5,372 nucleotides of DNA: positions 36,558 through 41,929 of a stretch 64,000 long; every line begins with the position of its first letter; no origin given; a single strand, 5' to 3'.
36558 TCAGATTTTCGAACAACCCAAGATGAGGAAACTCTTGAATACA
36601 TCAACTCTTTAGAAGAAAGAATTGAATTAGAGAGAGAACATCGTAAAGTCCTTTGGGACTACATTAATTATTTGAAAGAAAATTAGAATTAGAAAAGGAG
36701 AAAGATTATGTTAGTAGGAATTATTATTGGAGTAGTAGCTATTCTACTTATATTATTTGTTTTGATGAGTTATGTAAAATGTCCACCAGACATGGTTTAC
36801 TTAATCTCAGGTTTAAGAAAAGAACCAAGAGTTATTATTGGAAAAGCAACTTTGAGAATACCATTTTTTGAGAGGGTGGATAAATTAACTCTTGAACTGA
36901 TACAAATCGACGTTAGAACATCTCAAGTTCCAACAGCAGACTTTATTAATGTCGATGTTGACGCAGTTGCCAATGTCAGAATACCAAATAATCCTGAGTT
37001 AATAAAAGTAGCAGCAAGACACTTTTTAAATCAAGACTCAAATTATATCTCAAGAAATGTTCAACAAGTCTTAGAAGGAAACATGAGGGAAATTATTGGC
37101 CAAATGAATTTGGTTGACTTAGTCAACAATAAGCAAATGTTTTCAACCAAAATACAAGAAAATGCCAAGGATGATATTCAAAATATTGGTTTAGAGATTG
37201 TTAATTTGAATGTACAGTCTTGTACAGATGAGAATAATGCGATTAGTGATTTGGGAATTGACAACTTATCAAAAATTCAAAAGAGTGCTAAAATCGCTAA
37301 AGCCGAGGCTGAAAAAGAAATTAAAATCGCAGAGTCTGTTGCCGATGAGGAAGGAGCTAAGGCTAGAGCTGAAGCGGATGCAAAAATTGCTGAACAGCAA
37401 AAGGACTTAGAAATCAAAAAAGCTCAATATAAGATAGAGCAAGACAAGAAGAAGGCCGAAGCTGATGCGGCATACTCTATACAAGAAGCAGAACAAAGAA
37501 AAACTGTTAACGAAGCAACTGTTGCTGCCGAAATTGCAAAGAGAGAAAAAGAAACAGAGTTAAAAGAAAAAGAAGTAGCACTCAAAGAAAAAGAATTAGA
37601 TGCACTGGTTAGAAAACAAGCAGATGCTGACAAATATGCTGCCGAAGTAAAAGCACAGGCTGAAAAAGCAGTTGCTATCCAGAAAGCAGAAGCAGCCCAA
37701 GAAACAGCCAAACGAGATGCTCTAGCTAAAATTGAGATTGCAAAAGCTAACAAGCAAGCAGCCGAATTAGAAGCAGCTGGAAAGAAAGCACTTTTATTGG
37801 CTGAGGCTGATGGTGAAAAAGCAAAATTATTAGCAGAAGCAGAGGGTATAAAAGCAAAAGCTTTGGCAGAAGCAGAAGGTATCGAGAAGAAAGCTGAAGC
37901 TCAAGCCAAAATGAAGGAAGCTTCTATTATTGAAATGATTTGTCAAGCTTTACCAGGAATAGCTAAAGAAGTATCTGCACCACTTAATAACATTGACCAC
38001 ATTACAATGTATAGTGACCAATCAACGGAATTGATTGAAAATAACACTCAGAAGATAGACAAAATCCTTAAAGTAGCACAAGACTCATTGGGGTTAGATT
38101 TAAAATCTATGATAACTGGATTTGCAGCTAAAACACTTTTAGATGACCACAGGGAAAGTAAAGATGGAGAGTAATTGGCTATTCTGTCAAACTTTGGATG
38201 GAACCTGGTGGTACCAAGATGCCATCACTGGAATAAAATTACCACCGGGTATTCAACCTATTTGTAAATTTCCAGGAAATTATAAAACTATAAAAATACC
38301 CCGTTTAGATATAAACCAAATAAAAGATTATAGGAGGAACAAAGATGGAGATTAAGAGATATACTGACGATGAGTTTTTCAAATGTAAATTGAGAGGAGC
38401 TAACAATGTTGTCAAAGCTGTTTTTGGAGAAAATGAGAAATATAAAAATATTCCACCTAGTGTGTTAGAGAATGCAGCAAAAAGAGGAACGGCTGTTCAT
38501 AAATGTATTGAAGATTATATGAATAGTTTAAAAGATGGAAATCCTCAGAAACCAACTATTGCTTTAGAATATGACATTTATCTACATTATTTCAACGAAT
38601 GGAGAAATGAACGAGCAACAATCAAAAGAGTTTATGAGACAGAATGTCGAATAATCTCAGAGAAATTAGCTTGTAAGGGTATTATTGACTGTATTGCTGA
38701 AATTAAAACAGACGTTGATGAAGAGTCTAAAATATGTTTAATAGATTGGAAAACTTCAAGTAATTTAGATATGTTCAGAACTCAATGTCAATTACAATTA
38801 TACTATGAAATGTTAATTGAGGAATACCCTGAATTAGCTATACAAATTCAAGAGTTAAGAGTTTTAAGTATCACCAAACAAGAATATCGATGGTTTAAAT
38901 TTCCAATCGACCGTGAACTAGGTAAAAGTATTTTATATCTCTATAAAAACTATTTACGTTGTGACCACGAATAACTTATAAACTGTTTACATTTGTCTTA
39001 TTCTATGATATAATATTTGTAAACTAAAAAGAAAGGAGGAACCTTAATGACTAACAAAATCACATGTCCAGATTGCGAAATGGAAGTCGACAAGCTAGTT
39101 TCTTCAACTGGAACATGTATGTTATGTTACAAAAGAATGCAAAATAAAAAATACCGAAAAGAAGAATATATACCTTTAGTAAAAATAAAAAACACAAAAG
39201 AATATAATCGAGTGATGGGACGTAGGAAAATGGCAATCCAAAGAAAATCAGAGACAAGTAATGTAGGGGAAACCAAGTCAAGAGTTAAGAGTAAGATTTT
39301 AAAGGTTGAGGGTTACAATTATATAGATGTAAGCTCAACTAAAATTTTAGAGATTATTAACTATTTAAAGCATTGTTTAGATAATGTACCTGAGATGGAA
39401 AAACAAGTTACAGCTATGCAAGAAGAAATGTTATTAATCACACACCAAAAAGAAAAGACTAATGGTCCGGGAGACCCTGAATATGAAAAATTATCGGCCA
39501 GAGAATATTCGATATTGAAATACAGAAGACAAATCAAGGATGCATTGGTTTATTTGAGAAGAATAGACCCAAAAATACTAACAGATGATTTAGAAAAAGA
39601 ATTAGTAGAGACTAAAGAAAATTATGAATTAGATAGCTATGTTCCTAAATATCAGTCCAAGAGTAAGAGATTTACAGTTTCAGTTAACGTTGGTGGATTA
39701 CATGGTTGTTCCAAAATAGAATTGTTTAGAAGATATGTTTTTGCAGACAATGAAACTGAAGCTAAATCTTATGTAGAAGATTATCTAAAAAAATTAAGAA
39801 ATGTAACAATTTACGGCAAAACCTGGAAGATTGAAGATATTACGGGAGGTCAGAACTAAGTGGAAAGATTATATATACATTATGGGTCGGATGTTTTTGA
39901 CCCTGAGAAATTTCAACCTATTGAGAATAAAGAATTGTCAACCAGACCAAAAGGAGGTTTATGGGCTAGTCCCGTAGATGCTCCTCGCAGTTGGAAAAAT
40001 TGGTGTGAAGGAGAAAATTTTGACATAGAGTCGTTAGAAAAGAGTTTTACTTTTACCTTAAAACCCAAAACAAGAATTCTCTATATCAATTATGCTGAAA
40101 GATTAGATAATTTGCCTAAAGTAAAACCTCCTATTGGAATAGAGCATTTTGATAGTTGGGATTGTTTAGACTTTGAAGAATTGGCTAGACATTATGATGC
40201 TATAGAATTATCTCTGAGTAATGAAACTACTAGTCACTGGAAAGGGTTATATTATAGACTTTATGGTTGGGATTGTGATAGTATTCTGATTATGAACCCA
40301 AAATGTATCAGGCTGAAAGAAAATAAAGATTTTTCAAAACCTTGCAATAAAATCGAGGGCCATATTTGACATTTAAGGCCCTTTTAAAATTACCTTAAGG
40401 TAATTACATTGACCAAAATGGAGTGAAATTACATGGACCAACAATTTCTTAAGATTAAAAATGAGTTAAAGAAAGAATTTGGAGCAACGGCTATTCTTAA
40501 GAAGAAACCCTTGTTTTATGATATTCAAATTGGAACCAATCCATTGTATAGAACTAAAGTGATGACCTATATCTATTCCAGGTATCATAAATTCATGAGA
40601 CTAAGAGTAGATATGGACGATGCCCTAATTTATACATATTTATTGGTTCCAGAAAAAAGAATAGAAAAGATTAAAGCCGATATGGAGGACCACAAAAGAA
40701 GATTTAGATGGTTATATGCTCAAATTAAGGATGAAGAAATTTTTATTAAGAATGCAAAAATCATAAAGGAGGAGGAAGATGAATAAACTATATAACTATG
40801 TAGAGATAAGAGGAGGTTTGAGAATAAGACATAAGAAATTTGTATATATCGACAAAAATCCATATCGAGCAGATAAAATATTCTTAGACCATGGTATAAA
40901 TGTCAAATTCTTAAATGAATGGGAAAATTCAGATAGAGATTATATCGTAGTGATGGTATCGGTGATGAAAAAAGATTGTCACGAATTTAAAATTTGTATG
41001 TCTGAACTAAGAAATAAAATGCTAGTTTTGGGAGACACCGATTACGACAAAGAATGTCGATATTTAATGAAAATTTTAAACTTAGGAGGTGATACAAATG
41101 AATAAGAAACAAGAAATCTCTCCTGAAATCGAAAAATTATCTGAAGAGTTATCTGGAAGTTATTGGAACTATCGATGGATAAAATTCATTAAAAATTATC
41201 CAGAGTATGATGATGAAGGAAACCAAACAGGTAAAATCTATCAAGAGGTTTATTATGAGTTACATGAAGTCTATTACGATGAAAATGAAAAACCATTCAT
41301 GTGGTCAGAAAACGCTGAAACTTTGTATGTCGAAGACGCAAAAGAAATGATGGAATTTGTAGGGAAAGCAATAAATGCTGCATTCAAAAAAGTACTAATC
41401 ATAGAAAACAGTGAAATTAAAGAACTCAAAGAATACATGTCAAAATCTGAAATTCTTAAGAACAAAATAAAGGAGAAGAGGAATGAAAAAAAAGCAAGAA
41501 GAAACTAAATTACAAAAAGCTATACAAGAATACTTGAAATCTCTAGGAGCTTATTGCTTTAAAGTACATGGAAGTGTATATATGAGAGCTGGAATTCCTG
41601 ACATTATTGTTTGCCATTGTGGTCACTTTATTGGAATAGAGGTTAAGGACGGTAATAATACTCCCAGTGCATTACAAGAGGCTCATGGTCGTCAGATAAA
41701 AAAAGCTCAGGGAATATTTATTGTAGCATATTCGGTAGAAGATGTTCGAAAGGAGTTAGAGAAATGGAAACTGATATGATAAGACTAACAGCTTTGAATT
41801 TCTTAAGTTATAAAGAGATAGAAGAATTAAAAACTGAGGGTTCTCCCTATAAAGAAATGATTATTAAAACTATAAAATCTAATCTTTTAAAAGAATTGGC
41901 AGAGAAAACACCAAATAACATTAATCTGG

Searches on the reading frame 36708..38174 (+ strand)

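Call 61: search_protein_families(library=phrogs, proteins=[window:36708-38174:+], max_evalue=0.0001)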
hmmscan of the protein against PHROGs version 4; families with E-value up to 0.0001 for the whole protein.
window:36708-38174:+ (488 aa): 1 family
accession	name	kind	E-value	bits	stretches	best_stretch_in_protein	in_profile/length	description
phrog_200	-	other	5.2e-10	40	1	2-243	81-331/379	lipoprotein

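Call 86: search_protein_families(library=pfam, proteins=[window:36708-38174:+], max_evalue=0.01)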
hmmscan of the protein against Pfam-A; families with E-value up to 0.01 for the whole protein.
window:36708-38174:+ (488 aa): 3 families
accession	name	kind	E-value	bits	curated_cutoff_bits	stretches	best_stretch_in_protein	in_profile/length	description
PF01145.31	Band_7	-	2.4e-22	80.3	23.6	1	49-203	27-176/176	SPFH domain / Band 7 family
PF15975.10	Flot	-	2.7e-09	37.6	27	1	365-436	2-75/124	Flotillin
PF13421.11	Band_7_1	-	0.0058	16.7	24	1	86-171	105-192/211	SPFH domain-Band 7 family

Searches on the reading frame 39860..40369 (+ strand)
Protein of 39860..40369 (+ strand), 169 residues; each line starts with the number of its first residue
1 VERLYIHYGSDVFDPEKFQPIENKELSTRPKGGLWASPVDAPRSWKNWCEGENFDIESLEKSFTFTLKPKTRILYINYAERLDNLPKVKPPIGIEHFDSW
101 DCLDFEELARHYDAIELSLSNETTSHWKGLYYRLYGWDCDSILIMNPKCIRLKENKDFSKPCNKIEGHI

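Call 62: search_protein_families(library=phrogs, proteins=[window:39860-40369:+], max_evalue=0.0001)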
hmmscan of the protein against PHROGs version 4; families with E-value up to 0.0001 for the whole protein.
window:39860-40369:+ (169 aa): 1 family
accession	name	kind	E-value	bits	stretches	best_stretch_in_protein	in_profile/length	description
phrog_8582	-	unknown function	1.2e-08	36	1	25-151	30-146/151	-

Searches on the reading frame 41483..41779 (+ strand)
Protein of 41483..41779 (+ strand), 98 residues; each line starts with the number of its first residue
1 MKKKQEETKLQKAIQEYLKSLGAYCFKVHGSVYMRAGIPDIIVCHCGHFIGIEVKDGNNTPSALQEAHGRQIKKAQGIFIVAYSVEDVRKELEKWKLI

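Call 62: search_protein_families(library=phrogs, proteins=[window:41483-41779:+], max_evalue=0.0001)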
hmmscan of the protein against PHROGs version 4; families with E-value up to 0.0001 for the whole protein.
window:41483-41779:+ (98 aa): 3 families
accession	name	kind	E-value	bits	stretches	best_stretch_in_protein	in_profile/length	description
phrog_93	-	DNA, RNA and nucleotide metabolism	2.1e-23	83.8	1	2-95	349-441/613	endonuclease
phrog_5702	-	DNA, RNA and nucleotide metabolism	1.8e-10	41.7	1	34-94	3-65/70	Holliday junction resolvase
phrog_824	-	unknown function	6.3e-09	37.1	1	34-95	110-174/265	-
